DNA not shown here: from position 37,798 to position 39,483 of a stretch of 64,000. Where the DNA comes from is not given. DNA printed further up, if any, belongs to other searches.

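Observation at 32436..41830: Ten-gene glycan assembly locus lacking a recognisable flippase or exporter, with two unknown small proteins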

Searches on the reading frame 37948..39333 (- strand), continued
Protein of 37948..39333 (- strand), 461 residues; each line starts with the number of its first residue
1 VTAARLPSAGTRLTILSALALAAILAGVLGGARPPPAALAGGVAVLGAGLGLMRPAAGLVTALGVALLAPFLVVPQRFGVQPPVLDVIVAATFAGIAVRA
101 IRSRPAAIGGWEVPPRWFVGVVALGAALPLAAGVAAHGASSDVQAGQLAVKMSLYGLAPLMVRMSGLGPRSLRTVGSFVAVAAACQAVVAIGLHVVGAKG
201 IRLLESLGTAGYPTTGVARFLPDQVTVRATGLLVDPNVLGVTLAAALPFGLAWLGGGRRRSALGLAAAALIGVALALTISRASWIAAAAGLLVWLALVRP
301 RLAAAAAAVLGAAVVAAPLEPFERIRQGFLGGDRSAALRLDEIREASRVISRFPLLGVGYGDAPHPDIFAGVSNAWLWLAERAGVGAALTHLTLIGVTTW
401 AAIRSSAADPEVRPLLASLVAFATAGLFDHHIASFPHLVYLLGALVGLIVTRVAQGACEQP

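Call 84: find_related_loci(query=A3, collection=metagenome_contigs, flank=10000)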
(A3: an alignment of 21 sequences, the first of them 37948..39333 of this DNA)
Query A3 (461 aa) in metagenome_contigs; peptide patterns used: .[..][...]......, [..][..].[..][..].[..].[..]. (x = any residue, [..] = any of these).
310 stretches matched a pattern; 222 encode a relative of the query (tblastn E <= 1e-3); the best 80 are kept; 80 distinct loci.
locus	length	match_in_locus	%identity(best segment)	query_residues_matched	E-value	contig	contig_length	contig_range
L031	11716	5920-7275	69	1-452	2e-152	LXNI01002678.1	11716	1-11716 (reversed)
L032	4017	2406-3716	53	5-452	2e-138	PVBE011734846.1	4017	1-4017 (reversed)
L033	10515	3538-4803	52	22-449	6e-128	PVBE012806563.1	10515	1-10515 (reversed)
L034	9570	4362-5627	52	22-449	6e-128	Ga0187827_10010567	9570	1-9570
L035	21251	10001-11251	51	18-440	3e-123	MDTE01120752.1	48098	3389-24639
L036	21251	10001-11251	51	18-440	3e-123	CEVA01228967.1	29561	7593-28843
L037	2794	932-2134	43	58-461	1e-76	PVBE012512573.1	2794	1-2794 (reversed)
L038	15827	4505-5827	33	26-461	5e-45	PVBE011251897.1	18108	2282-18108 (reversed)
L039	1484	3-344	64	327-440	1e-42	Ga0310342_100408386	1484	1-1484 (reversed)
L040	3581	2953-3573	48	46-258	1e-36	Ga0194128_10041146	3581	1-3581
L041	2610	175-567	62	318-448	3e-36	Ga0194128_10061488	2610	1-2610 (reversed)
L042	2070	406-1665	31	36-442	6e-33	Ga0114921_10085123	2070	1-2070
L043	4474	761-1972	33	58-448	6e-33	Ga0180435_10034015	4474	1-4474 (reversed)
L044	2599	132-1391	31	36-442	6e-33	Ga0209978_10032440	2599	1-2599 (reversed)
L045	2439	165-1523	30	22-460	3e-32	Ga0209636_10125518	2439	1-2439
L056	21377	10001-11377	29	7-453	1e-28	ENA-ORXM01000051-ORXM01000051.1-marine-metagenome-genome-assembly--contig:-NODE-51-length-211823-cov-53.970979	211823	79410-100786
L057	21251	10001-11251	30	58-460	3e-28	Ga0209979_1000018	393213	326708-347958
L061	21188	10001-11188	33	65-447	3e-34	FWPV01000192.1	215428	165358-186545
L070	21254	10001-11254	30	58-461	4e-27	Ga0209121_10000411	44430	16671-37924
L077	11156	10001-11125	33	54-421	2e-26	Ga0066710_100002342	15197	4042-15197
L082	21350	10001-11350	29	25-460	9e-26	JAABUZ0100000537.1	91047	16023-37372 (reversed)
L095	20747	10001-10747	37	203-439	5e-25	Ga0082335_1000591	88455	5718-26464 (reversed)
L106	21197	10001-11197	33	63-448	9e-24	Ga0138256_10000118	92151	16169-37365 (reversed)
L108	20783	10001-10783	39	198-442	6e-24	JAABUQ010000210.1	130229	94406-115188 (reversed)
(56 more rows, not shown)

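Call 87: search_protein_families(library=pfam, proteins=[L082:619-2334:+, L082:2338-3285:+, L082:3289-5019:+, L082:5165-6235:+, L082:6144-7331:+, L082:7403-9703:+, L082:15744-18926:+, L082:18923-19483:+, L082:19561-21048:-, L038:11701-13815:+], max_evalue=0.001)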
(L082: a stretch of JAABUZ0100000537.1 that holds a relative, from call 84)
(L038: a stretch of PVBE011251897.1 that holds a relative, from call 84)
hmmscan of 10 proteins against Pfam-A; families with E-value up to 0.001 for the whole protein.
L082:619-2334:+ (571 aa): 2 families
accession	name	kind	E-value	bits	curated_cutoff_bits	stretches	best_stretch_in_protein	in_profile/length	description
PF01041.23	DegT_DnrJ_EryC1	-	2.9e-93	313.4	19.8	1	186-564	11-358/360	DegT/DnrJ/EryC1/StrS aminotransferase family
PF01212.27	Beta_elim_lyase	-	0.00027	20.8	27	1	201-335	35-176/288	Beta-eliminating lyase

L082:2338-3285:+ (315 aa): 8 families
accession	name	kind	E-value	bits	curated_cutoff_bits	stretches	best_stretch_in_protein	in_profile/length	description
PF01370.27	Epimerase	-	5.2e-42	144.4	20.9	1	4-232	2-240/240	NAD dependent epimerase/dehydratase family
PF16363.11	GDP_Man_Dehyd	-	2.4e-29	103.3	27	1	4-296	1-331/332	GDP-mannose 4,6 dehydratase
PF04321.23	RmlD_sub_bind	-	4.1e-13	49.5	27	1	1-298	1-282/287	RmlD substrate binding domain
PF01073.25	3Beta_HSD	-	1.2e-09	38.1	22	1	4-215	1-224/280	3-beta hydroxysteroid dehydrogenase/isomerase family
PF13460.12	NAD_binding_10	-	1.1e-08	35.6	27.2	1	7-116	1-96/184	NAD(P)H-binding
PF02719.21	Polysacc_synt_2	-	5.5e-08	32.8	20.2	1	4-128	2-138/293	Polysaccharide biosynthesis protein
PF05368.20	NmrA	-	7.3e-07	29.5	27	1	4-110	6-99/298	NmrA-like family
PF07993.18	NAD_binding_4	-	0.00012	21.8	20.1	1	5-36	1-35/258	Male sterility protein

L082:3289-5019:+ (576 aa): 3 families
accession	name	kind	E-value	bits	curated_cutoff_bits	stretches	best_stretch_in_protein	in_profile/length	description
PF02775.26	TPP_enzyme_C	-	2.1e-39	135.2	21.9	1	393-540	1-148/151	Thiamine pyrophosphate enzyme, C-terminal TPP binding domain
PF02776.23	TPP_enzyme_N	-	1.2e-35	122.3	26.8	1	1-124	1-119/119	Thiamine pyrophosphate enzyme, N-terminal TPP binding domain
PF00205.28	TPP_enzyme_M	-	2.1e-32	112.1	30.4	1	198-332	2-136/137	Thiamine pyrophosphate enzyme, central domain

L082:5165-6235:+ (356 aa): 1 family
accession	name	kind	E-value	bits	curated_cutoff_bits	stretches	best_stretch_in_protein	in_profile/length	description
PF00535.33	Glycos_transf_2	-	3.4e-26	92.6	23.3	1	23-181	1-162/168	Glycosyl transferase family 2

L082:6144-7331:+ (395 aa): 1 family
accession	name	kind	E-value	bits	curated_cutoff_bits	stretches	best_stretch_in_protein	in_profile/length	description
PF03706.18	LPG_synthase_TM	-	1e-46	160.2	33.4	1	86-382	3-302/302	Lysylphosphatidylglycerol synthase TM region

L082:7403-9703:+ (766 aa): 0 families

L082:15744-18926:+ (1060 aa): 1 family
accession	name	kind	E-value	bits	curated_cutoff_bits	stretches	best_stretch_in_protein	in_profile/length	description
PF09586.16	YfhO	-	8.6e-18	64.5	28.5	2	938-1018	754-835/835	Bacterial membrane protein YfhO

L082:18923-19483:+ (186 aa): 0 families

L082:19561-21048:- (495 aa): 1 family
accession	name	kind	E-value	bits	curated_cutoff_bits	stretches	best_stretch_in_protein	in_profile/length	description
PF07949.17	YbbR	-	2e-29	102.2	22.3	3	242-323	1-81/81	YbbR-like protein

L038:11701-13815:+ (704 aa): 11 families
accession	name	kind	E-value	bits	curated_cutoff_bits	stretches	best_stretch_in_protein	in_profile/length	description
PF25021.1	TEN_NHL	-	1.9e-54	185.4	27.1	7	242-294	129-179/357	Teneurin NHL domain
PF01436.27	NHL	-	6e-35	118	20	2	391-416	1-26/28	NHL repeat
PF08450.18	SGL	-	1.3e-12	48.3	26.3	0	147-179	188-220/246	SMP-30/Gluconolactonase/LRE-like region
PF24684.1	Vgb_lyase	-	6.5e-12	45.3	50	0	448-648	55-214/290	Virginiamycin B lyase family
PF06739.17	SBBP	-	2.9e-09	37.2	20.5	0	506-520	15-29/38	Beta-propeller repeat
PF20067.5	SSL_N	-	1.1e-06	28.8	18.9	0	41-61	25-45/46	Strictosidine synthase-like, N-terminal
PF07494.17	Reg_prop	-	1.6e-06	28.1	20.4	0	255-273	5-23/24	Two component regulator propeller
PF22701.2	Mala_s_1-like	-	2e-06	28.1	27.5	0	147-231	44-121/195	Mal s 1 allergenic protein-like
PF23500.1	DUF7133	-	2e-05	24.5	27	0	200-216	330-346/385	Domain of unknown function (DUF7133)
PF07995.17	GSDH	-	2.2e-05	24.3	25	0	560-615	2-57/332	Glucose / Sorbosone dehydrogenase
PF13449.12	Phytase-like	-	0.00014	22.3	27.6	0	142-231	3-100/284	Esterase-like activity of phytase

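Call 91: search_protein_families(library=pfam, proteins=[L061:6192-7733:-, L077:2007-3332:+, L108:17336-18643:-, L095:15872-17659:-, L056:5559-7736:+, L057:4262-6508:+, L057:1426-4248:+, L070:1713-3569:+, L106:7542-9833:+, L057:17472-18524:-], max_evalue=0.001)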
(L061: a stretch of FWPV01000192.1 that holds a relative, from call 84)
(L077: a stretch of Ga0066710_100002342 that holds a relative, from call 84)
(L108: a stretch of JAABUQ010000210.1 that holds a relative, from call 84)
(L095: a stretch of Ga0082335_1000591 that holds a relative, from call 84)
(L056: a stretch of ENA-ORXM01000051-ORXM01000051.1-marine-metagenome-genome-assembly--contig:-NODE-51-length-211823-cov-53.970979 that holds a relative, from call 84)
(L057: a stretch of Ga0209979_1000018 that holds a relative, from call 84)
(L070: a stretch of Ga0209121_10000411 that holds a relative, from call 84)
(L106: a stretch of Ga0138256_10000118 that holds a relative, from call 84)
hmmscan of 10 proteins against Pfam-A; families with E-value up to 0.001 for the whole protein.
L061:6192-7733:- (514 aa): 2 families
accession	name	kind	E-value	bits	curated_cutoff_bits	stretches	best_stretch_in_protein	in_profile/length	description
PF02652.20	Lactate_perm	-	1.5e-69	235.6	27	2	357-506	373-521/522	L-lactate permease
PF03553.21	Na_H_antiporter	-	2.5e-05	24.1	23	1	374-478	164-271/303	Na+/H+ antiporter family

L077:2007-3332:+ (442 aa): 1 family
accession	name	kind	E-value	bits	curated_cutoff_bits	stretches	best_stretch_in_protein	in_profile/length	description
PF01098.24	FTSW_RODA_SPOVE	-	1.6e-74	251.5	26.4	1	87-439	15-354/356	Cell cycle protein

L108:17336-18643:- (436 aa): 2 families
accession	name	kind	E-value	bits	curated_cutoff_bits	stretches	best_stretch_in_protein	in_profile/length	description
PF09913.15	DUF2142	-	8e-14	51.7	30.1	1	92-386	99-392/395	Predicted membrane protein (DUF2142)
PF13231.12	PMT_2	-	1.3e-09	38.9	26.1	1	92-260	3-158/160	Dolichyl-phosphate-mannose-protein mannosyltransferase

L095:15872-17659:- (596 aa): 5 families
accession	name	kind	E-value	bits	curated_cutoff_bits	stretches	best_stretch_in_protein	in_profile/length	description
PF01944.22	SpoIIM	-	5.5e-16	59.4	26.9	1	416-586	3-163/163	Stage II sporulation protein M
PF12679.13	ABC2_membrane_2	-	5.3e-12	46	27.2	1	128-305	4-193/283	ABC-2 family transporter protein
PF12730.13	ABC2_membrane_4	-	2.5e-07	31.3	27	1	148-305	21-177/179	ABC-2 family transporter protein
PF12698.13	ABC2_membrane_3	-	1e-06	28.6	31.6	1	179-311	161-286/347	ABC-2 family transporter protein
PF01061.29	ABC2_membrane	-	2.4e-06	27.7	26.9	1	156-309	29-175/211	ABC-2 type transporter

L056:5559-7736:+ (726 aa): 1 family
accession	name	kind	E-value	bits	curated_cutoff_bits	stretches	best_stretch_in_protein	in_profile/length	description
PF20176.3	DUF6541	-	0.00035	19.4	29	1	134-272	195-336/646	Family of unknown function (DUF6541)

L057:4262-6508:+ (749 aa): 1 family
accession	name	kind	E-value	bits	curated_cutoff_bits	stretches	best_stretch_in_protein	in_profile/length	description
PF13231.12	PMT_2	-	6.7e-08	33.3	26.1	1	138-276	24-158/160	Dolichyl-phosphate-mannose-protein mannosyltransferase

L057:1426-4248:+ (941 aa): 1 family
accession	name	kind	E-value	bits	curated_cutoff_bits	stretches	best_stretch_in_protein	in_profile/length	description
PF13231.12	PMT_2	-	1.9e-13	51.4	26.1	1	67-227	2-158/160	Dolichyl-phosphate-mannose-protein mannosyltransferase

L070:1713-3569:+ (619 aa): 2 families
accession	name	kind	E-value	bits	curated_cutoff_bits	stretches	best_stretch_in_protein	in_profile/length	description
PF09586.16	YfhO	-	2.3e-07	30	28.5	1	27-266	148-383/835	Bacterial membrane protein YfhO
PF10131.15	PTPS_related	-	0.00011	21.2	26.4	1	8-268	63-306/621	6-pyruvoyl-tetrahydropterin synthase related domain; membrane protein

L106:7542-9833:+ (764 aa): 0 families

L057:17472-18524:- (351 aa): 2 families
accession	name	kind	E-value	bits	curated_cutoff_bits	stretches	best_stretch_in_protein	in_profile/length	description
PF01758.21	SBF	-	3.1e-43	148.1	24.3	1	52-238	1-190/191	Sodium Bile acid symporter family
PF13593.11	SBF_like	-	3.1e-22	79.7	25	1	25-309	2-291/313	SBF-like CPA transporter family (DUF4137)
